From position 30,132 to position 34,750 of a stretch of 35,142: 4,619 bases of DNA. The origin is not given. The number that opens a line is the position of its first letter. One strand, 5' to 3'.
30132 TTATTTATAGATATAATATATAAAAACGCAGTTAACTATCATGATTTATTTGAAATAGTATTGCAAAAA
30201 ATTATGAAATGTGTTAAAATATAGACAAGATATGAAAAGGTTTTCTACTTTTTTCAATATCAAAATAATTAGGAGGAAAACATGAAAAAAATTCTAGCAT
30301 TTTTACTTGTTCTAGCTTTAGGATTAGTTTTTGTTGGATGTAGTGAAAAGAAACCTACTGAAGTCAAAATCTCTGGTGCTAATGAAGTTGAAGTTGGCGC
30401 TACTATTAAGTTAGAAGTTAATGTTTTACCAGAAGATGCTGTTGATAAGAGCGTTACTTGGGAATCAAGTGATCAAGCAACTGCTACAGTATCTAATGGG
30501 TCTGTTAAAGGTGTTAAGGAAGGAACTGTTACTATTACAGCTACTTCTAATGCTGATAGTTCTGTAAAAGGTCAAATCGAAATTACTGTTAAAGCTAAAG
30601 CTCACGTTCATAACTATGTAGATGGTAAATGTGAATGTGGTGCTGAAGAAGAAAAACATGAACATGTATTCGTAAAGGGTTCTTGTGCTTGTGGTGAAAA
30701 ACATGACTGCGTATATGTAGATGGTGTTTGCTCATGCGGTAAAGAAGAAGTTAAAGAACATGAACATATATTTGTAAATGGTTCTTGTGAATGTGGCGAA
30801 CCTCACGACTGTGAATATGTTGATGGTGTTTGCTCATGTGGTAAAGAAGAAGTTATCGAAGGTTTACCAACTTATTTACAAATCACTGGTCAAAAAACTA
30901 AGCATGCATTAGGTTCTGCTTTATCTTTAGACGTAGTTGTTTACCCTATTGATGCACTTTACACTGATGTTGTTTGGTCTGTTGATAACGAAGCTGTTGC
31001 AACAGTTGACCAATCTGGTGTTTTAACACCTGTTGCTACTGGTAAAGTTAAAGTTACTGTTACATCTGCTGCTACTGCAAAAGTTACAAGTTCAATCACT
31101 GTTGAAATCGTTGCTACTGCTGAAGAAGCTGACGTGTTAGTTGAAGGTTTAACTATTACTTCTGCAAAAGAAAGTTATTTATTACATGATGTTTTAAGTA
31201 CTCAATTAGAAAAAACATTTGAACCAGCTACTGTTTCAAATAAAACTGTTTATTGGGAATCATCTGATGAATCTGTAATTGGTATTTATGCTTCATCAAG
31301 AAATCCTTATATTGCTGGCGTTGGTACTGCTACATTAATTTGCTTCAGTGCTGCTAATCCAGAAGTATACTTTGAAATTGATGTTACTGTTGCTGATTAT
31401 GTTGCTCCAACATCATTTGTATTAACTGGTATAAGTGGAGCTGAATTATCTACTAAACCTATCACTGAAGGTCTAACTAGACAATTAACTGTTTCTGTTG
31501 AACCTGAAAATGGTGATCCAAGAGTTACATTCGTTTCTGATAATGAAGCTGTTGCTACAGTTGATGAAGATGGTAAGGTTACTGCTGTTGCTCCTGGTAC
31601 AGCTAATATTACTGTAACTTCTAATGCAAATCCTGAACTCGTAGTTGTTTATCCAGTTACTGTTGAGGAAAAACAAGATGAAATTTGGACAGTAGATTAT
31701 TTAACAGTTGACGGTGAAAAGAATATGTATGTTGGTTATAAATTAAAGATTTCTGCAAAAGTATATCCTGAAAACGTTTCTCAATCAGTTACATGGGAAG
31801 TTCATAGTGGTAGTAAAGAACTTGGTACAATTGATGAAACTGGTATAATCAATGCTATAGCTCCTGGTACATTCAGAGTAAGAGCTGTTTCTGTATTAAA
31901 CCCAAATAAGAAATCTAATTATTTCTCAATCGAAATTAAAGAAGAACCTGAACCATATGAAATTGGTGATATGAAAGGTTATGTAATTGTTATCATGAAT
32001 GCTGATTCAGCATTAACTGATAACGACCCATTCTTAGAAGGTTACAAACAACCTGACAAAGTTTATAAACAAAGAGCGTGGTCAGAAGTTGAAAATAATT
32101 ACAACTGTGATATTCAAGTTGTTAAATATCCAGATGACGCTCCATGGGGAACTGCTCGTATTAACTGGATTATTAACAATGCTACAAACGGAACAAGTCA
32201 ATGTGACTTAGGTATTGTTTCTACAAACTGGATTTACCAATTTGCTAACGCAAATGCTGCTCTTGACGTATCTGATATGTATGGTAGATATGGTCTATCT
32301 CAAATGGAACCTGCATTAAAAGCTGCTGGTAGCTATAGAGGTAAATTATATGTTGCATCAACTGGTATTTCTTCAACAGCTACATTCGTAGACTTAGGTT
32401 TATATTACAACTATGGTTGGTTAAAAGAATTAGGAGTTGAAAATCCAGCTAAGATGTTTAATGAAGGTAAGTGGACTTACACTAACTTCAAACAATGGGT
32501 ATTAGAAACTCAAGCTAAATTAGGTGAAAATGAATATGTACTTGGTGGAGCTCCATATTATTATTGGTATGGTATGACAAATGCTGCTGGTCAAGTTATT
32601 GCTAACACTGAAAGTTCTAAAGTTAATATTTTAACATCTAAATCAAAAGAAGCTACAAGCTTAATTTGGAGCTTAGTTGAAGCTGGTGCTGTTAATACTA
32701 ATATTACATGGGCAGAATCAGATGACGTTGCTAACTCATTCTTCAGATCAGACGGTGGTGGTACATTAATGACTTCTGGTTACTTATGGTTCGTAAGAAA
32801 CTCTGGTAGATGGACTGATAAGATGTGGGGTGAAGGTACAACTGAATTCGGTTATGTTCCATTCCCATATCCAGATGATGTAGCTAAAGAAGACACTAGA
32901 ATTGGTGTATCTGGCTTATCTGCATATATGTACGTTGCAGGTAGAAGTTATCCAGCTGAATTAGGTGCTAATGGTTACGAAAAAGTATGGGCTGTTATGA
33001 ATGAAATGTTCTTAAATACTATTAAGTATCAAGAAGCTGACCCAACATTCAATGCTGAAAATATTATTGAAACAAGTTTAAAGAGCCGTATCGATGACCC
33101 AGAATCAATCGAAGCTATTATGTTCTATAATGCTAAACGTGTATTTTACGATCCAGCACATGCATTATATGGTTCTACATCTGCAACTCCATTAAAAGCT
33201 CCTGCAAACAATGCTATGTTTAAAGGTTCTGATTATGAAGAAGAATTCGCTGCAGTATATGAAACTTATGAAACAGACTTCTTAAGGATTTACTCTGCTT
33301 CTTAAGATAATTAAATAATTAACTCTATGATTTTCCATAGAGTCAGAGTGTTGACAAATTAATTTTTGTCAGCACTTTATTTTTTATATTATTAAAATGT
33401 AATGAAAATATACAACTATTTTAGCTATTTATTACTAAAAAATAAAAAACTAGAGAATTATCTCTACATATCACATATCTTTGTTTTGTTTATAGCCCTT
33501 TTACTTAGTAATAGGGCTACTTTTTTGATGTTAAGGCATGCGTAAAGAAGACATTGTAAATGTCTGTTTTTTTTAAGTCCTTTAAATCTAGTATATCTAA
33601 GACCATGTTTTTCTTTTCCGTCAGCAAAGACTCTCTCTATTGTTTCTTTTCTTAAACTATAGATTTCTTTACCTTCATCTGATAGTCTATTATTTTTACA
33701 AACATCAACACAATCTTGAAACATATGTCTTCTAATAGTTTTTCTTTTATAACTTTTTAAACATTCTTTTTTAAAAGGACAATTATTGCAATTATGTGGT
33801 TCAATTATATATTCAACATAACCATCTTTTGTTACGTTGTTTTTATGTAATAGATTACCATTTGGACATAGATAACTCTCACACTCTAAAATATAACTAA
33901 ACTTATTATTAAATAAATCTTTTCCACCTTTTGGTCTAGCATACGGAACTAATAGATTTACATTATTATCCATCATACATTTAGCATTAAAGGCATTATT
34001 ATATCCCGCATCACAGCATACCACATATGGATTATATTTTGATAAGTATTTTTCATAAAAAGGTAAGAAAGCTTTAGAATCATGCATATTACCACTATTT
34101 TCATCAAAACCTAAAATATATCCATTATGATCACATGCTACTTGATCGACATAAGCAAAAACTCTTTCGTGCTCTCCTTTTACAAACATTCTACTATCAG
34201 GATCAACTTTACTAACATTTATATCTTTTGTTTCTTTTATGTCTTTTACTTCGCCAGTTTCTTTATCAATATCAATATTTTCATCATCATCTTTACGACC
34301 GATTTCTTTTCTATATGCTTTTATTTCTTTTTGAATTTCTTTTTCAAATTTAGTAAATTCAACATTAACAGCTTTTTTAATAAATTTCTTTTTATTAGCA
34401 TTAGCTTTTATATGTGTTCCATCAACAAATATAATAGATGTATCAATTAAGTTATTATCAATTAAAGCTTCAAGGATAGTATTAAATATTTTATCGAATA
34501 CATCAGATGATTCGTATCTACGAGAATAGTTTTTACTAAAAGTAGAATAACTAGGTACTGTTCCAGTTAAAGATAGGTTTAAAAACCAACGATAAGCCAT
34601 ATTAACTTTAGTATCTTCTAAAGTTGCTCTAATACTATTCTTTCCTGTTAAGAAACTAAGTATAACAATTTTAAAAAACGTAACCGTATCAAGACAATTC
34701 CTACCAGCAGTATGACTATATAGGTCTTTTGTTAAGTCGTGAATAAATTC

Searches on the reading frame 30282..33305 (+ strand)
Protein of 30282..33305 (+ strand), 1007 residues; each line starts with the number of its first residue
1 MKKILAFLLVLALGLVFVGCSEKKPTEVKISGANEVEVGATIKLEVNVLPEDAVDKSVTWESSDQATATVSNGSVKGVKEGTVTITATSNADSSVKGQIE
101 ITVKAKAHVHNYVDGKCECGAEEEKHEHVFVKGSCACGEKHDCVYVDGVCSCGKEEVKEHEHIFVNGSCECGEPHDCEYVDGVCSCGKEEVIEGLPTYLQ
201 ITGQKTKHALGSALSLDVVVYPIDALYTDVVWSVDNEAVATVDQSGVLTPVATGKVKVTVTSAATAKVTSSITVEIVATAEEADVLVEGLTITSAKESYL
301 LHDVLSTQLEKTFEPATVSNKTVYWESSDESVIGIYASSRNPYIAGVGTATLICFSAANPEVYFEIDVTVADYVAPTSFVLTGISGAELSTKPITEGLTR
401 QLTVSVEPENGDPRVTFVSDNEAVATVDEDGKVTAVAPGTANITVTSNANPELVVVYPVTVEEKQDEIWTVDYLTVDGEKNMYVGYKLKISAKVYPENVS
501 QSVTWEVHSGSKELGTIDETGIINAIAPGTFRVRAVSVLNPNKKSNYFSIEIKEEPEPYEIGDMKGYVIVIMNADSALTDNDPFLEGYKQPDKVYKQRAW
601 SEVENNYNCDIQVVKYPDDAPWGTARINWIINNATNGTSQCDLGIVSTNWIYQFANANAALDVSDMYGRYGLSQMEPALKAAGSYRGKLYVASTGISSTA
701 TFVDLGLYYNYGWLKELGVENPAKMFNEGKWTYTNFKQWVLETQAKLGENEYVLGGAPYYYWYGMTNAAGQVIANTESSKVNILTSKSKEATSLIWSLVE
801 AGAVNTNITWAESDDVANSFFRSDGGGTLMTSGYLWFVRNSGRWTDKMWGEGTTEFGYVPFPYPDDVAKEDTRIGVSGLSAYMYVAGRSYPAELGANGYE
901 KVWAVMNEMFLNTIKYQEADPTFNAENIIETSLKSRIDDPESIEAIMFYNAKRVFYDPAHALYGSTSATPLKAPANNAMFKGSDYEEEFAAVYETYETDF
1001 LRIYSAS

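Call 4: search_protein_families(library=pfam, proteins=[window:30282-33305:+], max_evalue=0.01)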
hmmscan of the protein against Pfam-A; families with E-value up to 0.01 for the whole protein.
window:30282-33305:+ (1007 aa): 3 families
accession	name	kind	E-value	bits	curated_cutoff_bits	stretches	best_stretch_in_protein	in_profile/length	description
PF02368.24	Big_2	-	3.7e-49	165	22.8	4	395-452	15-74/79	Bacterial Ig-like domain (group 2)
PF22359.2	Big-like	-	1.4e-05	25.7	27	1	415-445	3-33/48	Bacterial Ig-like domain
PF23486.1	Ig_TMEM132_5th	-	0.00043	20.8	28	0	232-277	88-133/137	TMEM132 fifth domain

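Call 85: search_protein_families(library=ncbifam, proteins=[window:30282-33305:+], max_evalue=0.00001)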
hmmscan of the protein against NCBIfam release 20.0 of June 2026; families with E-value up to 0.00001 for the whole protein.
window:30282-33305:+ (1007 aa): 0 families

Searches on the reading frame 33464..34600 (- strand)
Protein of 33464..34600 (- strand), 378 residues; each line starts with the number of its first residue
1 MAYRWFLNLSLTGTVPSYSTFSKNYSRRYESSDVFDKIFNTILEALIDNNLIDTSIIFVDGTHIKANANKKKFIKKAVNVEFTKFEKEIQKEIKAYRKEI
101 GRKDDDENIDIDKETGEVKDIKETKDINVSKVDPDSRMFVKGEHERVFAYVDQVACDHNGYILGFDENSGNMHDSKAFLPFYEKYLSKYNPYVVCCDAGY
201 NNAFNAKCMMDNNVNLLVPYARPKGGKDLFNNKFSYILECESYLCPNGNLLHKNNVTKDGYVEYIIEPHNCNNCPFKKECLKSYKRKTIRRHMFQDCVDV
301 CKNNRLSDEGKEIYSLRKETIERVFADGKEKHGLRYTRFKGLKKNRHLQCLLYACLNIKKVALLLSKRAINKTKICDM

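Call 47: search_protein_families(library=pfam, proteins=[window:33464-34600:-], max_evalue=0.01)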
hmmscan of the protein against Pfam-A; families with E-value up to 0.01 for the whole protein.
window:33464-34600:- (378 aa): 3 families
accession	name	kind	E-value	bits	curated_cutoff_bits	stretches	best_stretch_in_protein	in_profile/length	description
PF13751.12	DDE_Tnp_1_6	-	3.2e-21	76.3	25.1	1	245-361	2-124/125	Transposase DDE domain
PF01609.27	DDE_Tnp_1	-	2.2e-10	41.1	23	1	141-358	27-200/200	Transposase DDE domain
PF05598.16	DUF772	-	2.1e-06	28.1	23.1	1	1-41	36-73/74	Transposase domain (DUF772)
